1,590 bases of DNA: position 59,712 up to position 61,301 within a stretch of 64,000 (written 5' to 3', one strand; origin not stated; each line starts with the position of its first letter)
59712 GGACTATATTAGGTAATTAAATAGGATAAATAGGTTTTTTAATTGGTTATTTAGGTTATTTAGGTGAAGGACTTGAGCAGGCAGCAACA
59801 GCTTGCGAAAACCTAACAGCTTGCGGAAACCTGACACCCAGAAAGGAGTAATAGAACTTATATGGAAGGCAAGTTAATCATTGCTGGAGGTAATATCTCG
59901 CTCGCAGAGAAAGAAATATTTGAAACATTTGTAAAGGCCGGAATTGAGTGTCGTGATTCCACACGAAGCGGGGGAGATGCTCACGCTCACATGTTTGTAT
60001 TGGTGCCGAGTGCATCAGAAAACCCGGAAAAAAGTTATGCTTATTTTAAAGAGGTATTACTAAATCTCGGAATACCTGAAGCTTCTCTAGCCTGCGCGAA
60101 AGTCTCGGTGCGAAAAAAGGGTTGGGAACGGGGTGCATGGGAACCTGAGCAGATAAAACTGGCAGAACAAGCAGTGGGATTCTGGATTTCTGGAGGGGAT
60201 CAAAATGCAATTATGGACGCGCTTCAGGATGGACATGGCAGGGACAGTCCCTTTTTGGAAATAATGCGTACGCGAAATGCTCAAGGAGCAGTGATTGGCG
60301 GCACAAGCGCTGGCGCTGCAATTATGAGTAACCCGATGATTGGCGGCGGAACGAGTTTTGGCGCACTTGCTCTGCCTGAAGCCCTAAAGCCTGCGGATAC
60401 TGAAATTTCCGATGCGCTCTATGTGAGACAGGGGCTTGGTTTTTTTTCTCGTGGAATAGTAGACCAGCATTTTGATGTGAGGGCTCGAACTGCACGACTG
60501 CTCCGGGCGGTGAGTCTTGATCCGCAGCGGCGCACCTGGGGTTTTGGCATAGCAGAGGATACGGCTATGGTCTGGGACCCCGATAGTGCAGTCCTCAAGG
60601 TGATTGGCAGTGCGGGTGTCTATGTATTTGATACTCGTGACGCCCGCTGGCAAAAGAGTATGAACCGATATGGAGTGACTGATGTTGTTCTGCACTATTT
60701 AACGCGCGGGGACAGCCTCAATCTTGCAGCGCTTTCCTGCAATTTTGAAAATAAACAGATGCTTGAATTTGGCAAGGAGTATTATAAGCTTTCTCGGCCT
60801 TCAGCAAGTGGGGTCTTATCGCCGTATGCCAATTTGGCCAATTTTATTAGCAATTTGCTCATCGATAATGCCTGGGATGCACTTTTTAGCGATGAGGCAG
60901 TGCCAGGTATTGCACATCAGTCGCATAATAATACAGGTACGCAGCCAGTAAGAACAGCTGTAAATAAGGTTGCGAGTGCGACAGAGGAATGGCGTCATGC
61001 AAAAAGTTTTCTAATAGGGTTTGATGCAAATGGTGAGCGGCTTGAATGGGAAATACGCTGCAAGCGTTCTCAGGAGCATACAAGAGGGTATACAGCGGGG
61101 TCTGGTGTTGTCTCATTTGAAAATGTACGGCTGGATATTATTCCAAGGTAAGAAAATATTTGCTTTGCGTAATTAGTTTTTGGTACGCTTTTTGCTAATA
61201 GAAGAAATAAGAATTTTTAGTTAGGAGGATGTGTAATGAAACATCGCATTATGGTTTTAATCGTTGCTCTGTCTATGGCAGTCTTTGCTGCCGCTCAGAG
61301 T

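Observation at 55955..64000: Sigma-54-controlled beta-aspartyl-peptide / cyanophycin-salvage locus: iadA, bEBP, cyanophycinase-family peptidase and peptide ABC importer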

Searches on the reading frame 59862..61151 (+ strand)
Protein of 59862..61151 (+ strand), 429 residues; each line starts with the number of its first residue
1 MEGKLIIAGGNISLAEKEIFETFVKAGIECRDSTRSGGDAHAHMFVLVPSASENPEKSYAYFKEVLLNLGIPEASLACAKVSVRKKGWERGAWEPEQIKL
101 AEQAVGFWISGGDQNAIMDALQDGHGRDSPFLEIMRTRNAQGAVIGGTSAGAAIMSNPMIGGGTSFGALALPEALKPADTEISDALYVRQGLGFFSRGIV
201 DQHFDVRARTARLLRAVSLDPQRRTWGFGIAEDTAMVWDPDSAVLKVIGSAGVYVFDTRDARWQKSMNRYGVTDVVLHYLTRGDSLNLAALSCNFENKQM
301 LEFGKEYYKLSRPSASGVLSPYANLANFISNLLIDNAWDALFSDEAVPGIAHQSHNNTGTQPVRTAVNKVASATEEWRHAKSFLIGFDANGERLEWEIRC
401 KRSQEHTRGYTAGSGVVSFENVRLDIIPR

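Call 4: search_protein_families(library=pfam, proteins=[window:59862-61151:+])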
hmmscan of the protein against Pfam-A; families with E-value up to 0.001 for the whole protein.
window:59862-61151:+ (429 aa): 1 family
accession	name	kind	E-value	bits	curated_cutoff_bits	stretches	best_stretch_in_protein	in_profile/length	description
PF03575.23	Peptidase_S51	-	6.8e-07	29.6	23.9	1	45-242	33-202/206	Peptidase family S51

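Call 5: search_protein_families(library=ncbifam, proteins=[window:59862-61151:+])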
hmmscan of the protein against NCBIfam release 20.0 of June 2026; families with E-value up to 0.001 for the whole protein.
window:59862-61151:+ (429 aa): 1 family
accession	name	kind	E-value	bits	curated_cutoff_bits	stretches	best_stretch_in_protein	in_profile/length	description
TIGR02069.1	cyanophycinase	equivalog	3.9e-48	164.1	126.6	1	36-270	22-220/250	cyanophycinase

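Call 10: find_homologous_proteins(query=window:59862-61148:+)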
Query window:59862-61148:+ (429 aa): 940 proteins with E <= 0.001 among 8000 candidates; the best 120 are listed.
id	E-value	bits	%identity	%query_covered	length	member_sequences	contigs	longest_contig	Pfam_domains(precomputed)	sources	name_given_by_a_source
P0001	7.4e-286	966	99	100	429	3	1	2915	PF03575.24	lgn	-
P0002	4.5e-236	802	83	100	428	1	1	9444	PF03575.24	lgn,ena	-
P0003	3.4e-225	766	79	100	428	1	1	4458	PF03575.24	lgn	-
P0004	6.8e-192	656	71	100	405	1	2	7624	PF03575.24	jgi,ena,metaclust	metaclust:\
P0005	3.1e-186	638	67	100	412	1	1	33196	PF03575.24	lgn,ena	-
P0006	2.4e-88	315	44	99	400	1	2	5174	PF03575.24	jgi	jgi:cyanophycinase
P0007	9.9e-87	310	43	96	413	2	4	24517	PF03575.24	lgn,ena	-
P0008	1.1e-86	310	43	96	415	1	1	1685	PF03575.24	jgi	jgi:cyanophycinase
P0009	2.1e-86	309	42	99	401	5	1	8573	PF03575.24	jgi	-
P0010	4.0e-86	308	43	99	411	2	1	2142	PF03575.24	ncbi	-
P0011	4.0e-85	304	43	99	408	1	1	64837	PF03575.24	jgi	jgi:cyanophycinase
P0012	6.0e-85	304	42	100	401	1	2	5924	PF03575.24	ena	-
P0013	3.8e-84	301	42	99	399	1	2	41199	PF03575.24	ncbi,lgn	-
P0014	8.3e-84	300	41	99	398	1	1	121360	PF03575.24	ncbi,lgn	-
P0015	1.6e-83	299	44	99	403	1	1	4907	PF03575.24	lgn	-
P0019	6.9e-80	287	41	100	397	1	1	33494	PF03575.24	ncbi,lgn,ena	-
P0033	4.4e-75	271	39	100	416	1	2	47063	PF03575.24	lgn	-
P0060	6.0e-63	231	37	100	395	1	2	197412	PF03575.24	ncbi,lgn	-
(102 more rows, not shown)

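Call 12: find_related_loci(query=A1, collection=genome_contigs, flank=10000)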
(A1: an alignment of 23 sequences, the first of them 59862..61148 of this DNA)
Query A1 (429 aa) in genome_contigs; peptide patterns used: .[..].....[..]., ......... (x = any residue, [..] = any of these).
600 stretches matched a pattern (row limit reached: there are more); 577 encode a relative of the query (tblastn E <= 1e-3); the best 80 are kept; 80 distinct loci.
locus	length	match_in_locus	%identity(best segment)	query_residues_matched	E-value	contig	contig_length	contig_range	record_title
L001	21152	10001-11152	40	3-428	6e-81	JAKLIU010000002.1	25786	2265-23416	MAG: Spirochaetes bacterium isolate RA.bin94 RA.bin94_2, whole genome shotgun sequence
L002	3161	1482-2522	41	1-347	1e-76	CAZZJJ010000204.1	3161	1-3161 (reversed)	MAG TPA_asm: uncultured Treponemataceae bacterium isolate binchicken_co135_49 genome assembly, contig: NODE_25172_length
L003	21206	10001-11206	38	3-428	5e-72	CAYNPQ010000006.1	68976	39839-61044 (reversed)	MAG TPA_asm: uncultured Treponemataceae bacterium isolate SRP220891_co1_303 genome assembly, contig: NODE_708_length_689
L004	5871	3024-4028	37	2-336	8e-57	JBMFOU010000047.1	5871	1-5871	MAG: Bacteroidales bacterium isolate KM4338-45 NODE_6910_length_5871_cov_6.955812, whole genome shotgun sequence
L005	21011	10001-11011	33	2-336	3e-52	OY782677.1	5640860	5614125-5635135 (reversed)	MAG: Bacteroidales bacterium isolate 20de20eb-1543-480f-a7de-dbc982fee115 genome assembly, chromosome: 1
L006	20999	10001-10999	34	3-337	3e-51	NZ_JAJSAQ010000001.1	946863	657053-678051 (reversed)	Microbulbifer guangxiensis strain L3 NODE_1_length_946863_cov_269.108779, whole genome shotgun sequence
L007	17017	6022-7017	34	2-337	3e-49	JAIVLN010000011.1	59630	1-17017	Rossellomorea aquimaris strain EaN35-1 EaN35-1_ctg0017, whole genome shotgun sequence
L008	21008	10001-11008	33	3-336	2e-48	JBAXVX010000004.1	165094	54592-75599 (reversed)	MAG: Bacteroidota bacterium isolate ELA698 MAG698_4, whole genome shotgun sequence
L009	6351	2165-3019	35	2-288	4e-48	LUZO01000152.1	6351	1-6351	MAG: Bacteroidales bacterium Bact_23 Bact_23_contig_308141, whole genome shotgun sequence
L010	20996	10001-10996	34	1-337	7e-48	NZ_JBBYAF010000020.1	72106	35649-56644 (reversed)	Rossellomorea oryzaecorticis strain ZC255 scaffold_20_length=72107, whole genome shotgun sequence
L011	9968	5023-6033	31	1-336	2e-46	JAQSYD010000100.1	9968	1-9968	MAG: Clostridia bacterium isolate L_E1_T20_A_bin.75 scaffold_11162, whole genome shotgun sequence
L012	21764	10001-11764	33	2-336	9e-46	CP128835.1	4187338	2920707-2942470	Rossellomorea sp. AcN35-11 chromosome, complete genome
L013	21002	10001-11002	34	1-336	6e-46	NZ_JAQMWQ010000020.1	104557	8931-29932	Paenibacillus sp. BSR1-1 contig20, whole genome shotgun sequence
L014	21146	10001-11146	31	1-429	1e-46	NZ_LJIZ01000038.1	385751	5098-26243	Bacillus sp. FJAT-25509 scaffold4, whole genome shotgun sequence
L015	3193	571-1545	32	2-337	6e-45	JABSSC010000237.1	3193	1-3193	MAG: Rhodobacteraceae bacterium isolate DT_102 DT-Rhodobacteraceae-3_scaffold_238, whole genome shotgun sequence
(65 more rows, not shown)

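Call 13: find_encoding_contigs(protein=P0005, flank=10000, max_places=3)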
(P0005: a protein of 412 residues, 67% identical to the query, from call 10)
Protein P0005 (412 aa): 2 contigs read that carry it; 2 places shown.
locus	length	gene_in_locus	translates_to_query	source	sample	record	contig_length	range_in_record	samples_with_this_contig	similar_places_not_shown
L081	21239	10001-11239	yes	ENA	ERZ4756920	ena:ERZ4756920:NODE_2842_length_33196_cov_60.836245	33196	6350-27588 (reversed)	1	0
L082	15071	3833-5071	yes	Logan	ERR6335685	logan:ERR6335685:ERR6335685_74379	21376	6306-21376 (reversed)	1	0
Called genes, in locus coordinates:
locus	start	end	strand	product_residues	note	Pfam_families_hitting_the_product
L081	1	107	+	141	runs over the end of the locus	PF01850:PIN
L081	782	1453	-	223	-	-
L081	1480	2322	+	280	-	PF00483:NTP_transferase, PF12804:NTP_transf_3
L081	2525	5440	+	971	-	PF00675:Peptidase_M16, PF05193:Peptidase_M16_C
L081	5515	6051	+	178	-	-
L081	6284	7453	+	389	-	PF01979:Amidohydro_1, PF07969:Amidohydro_3 (weak)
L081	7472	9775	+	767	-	PF00989:PAS (faint), PF00158:Sigma54_activat, PF07724:AAA_2 (faint), PF07728:AAA_5 (weak), PF14532:Sigma54_activ_2, PF25601:AAA_lid_14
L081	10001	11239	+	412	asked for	PF03575:Peptidase_S51 (faint)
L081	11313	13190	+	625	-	PF00496:SBP_bac_5, PF27766:UCP032899 (weak)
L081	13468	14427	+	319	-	PF00528:BPD_transp_1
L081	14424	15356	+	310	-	PF12911:OppC_N, PF00528:BPD_transp_1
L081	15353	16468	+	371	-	PF00005:ABC_tran, PF13304:AAA_21, PF08352:oligo_HPY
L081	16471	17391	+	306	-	PF02463:SMC_N (weak), PF00005:ABC_tran, PF08352:oligo_HPY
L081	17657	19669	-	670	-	-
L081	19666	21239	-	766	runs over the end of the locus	PF00664:ABC_membrane, PF00005:ABC_tran, PF02463:SMC_N (weak)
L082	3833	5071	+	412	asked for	PF03575:Peptidase_S51 (faint)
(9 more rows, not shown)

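Call 14: find_encoding_contigs(protein=P0002, flank=10000, max_places=3)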
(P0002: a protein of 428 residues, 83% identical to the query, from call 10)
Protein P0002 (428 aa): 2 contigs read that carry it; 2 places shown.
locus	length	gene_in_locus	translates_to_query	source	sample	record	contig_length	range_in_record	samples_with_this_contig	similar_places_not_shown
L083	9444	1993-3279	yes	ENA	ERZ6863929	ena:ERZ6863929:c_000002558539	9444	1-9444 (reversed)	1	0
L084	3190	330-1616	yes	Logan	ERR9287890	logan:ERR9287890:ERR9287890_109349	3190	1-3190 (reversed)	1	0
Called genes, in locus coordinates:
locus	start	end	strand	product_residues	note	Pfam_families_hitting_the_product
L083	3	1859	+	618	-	?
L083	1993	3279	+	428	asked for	PF03575:Peptidase_S51 (weak)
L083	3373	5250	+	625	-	PF00496:SBP_bac_5, PF27766:UCP032899 (weak)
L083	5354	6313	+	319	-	PF00528:BPD_transp_1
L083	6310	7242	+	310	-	PF12911:OppC_N, PF00528:BPD_transp_1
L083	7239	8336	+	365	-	PF00005:ABC_tran, PF13304:AAA_21, PF08352:oligo_HPY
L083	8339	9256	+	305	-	PF00005:ABC_tran, PF08352:oligo_HPY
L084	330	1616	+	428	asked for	PF03575:Peptidase_S51 (weak)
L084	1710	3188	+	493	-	?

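Call 15: find_encoding_contigs(protein=P0004, flank=10000, max_places=3)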
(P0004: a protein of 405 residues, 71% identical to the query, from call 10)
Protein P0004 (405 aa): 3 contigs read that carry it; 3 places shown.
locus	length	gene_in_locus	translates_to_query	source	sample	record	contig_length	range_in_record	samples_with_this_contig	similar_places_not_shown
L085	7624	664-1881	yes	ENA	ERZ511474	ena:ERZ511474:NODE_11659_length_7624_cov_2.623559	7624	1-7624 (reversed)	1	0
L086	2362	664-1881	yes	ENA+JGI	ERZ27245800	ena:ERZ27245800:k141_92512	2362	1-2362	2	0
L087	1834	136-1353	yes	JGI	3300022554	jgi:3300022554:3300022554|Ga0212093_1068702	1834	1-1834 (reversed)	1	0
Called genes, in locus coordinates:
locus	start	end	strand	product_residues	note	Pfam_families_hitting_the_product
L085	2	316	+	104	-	?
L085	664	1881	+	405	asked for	PF03575:Peptidase_S51 (weak)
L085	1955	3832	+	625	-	PF00496:SBP_bac_5, PF27766:UCP032899 (weak)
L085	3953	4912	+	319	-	PF19300:BPD_transp_1_N (weak), PF00528:BPD_transp_1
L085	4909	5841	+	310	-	PF12911:OppC_N, PF00528:BPD_transp_1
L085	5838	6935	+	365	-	PF00005:ABC_tran, PF13304:AAA_21, PF08352:oligo_HPY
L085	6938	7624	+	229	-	?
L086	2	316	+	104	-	?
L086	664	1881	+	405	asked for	PF03575:Peptidase_S51 (weak)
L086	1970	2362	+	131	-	?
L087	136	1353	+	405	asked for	PF03575:Peptidase_S51 (weak)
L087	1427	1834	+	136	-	?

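Call 37: find_related_loci(query=A1, collection=metagenome_contigs, flank=6000)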
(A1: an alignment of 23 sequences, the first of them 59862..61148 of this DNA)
Query A1 (429 aa) in metagenome_contigs; peptide patterns used: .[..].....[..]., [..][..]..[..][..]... (x = any residue, [..] = any of these).
600 stretches matched a pattern (row limit reached: there are more); 569 encode a relative of the query (tblastn E <= 1e-3); the best 80 are kept; 80 distinct loci.
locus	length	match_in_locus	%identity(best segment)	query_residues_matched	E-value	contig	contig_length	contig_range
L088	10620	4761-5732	36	3-336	1e-51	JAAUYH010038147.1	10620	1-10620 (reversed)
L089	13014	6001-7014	32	1-337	6e-51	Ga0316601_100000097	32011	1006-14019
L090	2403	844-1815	36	3-336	1e-50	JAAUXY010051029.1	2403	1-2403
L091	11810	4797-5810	34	3-337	2e-49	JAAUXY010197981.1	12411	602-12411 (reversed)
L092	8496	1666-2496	36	2-288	4e-48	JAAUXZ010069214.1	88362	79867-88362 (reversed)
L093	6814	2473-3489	31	2-337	4e-47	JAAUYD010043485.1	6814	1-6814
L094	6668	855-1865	32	2-337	5e-47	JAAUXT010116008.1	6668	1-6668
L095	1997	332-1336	32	2-336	5e-47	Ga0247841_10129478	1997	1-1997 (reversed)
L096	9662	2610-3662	30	2-345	8e-46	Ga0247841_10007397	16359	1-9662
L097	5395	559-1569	31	2-336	1e-45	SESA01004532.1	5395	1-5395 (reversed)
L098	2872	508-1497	32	2-336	2e-45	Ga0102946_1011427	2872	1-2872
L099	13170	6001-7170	27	2-428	4e-46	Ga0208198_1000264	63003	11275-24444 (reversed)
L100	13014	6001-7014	32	1-336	6e-45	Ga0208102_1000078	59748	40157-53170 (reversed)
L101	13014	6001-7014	32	1-336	6e-45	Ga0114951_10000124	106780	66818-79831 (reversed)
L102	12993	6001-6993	33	3-334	1e-43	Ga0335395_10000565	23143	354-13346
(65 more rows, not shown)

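Call 38: find_encoding_contigs(protein=P0011, flank=6000, max_places=1)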
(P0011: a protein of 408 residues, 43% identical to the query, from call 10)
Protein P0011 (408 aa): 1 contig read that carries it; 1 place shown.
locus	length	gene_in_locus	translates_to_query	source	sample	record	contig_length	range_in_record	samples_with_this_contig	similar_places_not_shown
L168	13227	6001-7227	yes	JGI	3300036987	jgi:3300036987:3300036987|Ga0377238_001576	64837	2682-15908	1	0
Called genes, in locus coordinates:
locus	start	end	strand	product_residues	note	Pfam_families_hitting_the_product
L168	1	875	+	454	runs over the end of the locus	PF01235:Na_Ala_symp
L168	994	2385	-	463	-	PF13371:TPR_9 (faint), PF13428:TPR_14 (faint), PF12895:ANAPC3 (weak), PF13432:TPR_16 (weak), PF12895:ANAPC3, PF13424:TPR_12 (weak), PF14559:TPR_19 (weak), PF04471:Mrr_cat (weak), +12 more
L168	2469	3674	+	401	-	PF07969:Amidohydro_3, PF01979:Amidohydro_1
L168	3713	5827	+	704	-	PF00158:Sigma54_activat, PF14532:Sigma54_activ_2, PF07724:AAA_2 (weak), PF25601:AAA_lid_14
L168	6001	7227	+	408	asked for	PF03575:Peptidase_S51 (faint)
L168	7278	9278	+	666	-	PF00496:SBP_bac_5, PF27766:UCP032899 (faint)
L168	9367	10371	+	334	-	PF00528:BPD_transp_1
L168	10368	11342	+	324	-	PF12911:OppC_N (weak), PF00528:BPD_transp_1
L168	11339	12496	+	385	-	PF00005:ABC_tran, PF13304:AAA_21, PF08352:oligo_HPY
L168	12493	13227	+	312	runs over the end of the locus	PF00005:ABC_tran, PF08352:oligo_HPY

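Call 39: find_encoding_contigs(protein=P0014, flank=6000, max_places=1)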
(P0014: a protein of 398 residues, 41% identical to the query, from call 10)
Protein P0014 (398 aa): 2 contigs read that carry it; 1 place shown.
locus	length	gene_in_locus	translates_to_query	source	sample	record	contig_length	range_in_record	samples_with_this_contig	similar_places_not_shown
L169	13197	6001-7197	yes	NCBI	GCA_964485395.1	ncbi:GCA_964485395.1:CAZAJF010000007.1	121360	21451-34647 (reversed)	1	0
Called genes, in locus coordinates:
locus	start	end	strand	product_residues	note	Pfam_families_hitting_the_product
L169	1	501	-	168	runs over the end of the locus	-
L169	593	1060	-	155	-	PF05154:TM2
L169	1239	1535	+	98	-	PF14018:DUF4234 (weak)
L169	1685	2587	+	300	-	PF28239:Npun_R2479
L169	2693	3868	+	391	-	PF07969:Amidohydro_3, PF01979:Amidohydro_1, PF07969:Amidohydro_3 (weak)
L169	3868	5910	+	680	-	PF00158:Sigma54_activat, PF14532:Sigma54_activ_2, PF00004:AAA (weak), PF07724:AAA_2, PF07728:AAA_5, PF25601:AAA_lid_14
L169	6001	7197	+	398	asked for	PF03575:Peptidase_S51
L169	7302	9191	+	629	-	PF00496:SBP_bac_5, PF27766:UCP032899 (faint)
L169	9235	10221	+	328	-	PF00528:BPD_transp_1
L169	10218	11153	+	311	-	PF12911:OppC_N, PF00528:BPD_transp_1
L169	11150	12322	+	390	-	PF00005:ABC_tran, PF13304:AAA_21, PF08352:oligo_HPY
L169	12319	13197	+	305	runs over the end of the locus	PF02463:SMC_N (weak), PF00005:ABC_tran, PF08352:oligo_HPY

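Call 40: find_encoding_contigs(protein=P0019, flank=6000, max_places=1)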
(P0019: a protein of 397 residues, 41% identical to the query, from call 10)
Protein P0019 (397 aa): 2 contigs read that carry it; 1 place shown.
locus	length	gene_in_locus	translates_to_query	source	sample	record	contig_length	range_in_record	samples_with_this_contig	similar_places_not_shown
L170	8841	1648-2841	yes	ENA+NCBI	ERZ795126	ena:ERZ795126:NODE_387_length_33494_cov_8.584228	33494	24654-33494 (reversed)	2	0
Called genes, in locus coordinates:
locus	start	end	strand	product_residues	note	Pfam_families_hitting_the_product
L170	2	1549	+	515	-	?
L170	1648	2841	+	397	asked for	PF03575:Peptidase_S51 (weak)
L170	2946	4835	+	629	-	PF00496:SBP_bac_5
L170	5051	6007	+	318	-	PF00528:BPD_transp_1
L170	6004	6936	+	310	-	PF12911:OppC_N (weak), PF00528:BPD_transp_1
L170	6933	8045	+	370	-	PF00005:ABC_tran, PF13304:AAA_21, PF08352:oligo_HPY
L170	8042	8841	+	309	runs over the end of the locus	PF00005:ABC_tran, PF02463:SMC_N (weak), PF08352:oligo_HPY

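Call 41: find_encoding_contigs(protein=P0033, flank=6000, max_places=1)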
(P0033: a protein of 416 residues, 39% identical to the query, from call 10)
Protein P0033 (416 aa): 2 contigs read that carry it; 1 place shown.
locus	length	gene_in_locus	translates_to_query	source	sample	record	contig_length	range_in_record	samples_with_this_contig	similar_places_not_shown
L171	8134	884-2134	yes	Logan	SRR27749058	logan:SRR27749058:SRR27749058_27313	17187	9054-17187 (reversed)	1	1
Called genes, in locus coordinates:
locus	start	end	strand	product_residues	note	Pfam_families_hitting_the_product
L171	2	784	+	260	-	?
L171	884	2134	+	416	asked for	PF03575:Peptidase_S51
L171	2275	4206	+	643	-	PF00496:SBP_bac_5, PF27766:UCP032899 (faint)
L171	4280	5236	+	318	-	PF00528:BPD_transp_1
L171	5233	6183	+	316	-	PF12911:OppC_N, PF00528:BPD_transp_1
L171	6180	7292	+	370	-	PF00005:ABC_tran, PF13304:AAA_21 (weak), PF08352:oligo_HPY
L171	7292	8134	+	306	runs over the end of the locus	PF00005:ABC_tran, PF08352:oligo_HPY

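Call 42: find_encoding_contigs(protein=P0060, flank=6000, max_places=1)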
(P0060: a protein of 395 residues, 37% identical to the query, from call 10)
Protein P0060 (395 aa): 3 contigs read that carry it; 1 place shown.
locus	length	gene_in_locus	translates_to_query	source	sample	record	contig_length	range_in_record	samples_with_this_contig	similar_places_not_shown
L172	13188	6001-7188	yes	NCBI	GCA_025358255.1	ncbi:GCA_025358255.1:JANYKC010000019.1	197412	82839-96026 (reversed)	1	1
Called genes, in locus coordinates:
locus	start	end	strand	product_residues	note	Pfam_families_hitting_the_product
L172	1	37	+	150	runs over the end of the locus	PF00329:Complex1_30kDa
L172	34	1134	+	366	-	PF00374:NiFeSe_Hases, PF00346:Complex1_49kDa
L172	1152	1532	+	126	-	PF12797:Fer4_2 (faint), PF12837:Fer4_6 (faint), PF13237:Fer4_10, PF00037:Fer4 (weak), PF14697:Fer4_21 (weak), PF12838:Fer4_7, PF13187:Fer4_9, PF13484:Fer4_16 (faint)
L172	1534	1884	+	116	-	PF01155:HypA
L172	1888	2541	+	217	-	PF02492:cobW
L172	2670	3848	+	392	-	PF01979:Amidohydro_1, PF07969:Amidohydro_3 (weak)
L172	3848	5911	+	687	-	PF12860:PAS_7 (faint), PF00158:Sigma54_activat, PF14532:Sigma54_activ_2, PF07724:AAA_2 (weak), PF07728:AAA_5 (weak), PF00004:AAA (weak), PF25601:AAA_lid_14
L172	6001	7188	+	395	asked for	PF03575:Peptidase_S51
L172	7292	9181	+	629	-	PF00496:SBP_bac_5, PF27766:UCP032899 (faint)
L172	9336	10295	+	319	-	PF00528:BPD_transp_1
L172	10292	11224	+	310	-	PF12911:OppC_N, PF00528:BPD_transp_1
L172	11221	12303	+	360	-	PF00005:ABC_tran, PF13304:AAA_21 (weak), PF08352:oligo_HPY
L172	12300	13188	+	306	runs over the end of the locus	PF00005:ABC_tran, PF08352:oligo_HPY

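Call 61: search_solved_structures(query=window:59862-61148:+, max_evalue=0.001, show_alignments=1)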
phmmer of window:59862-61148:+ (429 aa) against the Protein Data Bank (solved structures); distinct sequences matched with E-value up to 0.001: 3.
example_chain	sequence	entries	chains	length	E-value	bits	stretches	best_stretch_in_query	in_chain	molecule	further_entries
3en0_A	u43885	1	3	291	2.8e-19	72.6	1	34-265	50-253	Cyanophycinase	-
7uqw_A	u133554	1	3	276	6.3e-19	71.5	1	34-265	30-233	Cyanophycinase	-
7uqv_A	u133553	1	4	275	1.6e-15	60.2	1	45-260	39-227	Cyanophycinase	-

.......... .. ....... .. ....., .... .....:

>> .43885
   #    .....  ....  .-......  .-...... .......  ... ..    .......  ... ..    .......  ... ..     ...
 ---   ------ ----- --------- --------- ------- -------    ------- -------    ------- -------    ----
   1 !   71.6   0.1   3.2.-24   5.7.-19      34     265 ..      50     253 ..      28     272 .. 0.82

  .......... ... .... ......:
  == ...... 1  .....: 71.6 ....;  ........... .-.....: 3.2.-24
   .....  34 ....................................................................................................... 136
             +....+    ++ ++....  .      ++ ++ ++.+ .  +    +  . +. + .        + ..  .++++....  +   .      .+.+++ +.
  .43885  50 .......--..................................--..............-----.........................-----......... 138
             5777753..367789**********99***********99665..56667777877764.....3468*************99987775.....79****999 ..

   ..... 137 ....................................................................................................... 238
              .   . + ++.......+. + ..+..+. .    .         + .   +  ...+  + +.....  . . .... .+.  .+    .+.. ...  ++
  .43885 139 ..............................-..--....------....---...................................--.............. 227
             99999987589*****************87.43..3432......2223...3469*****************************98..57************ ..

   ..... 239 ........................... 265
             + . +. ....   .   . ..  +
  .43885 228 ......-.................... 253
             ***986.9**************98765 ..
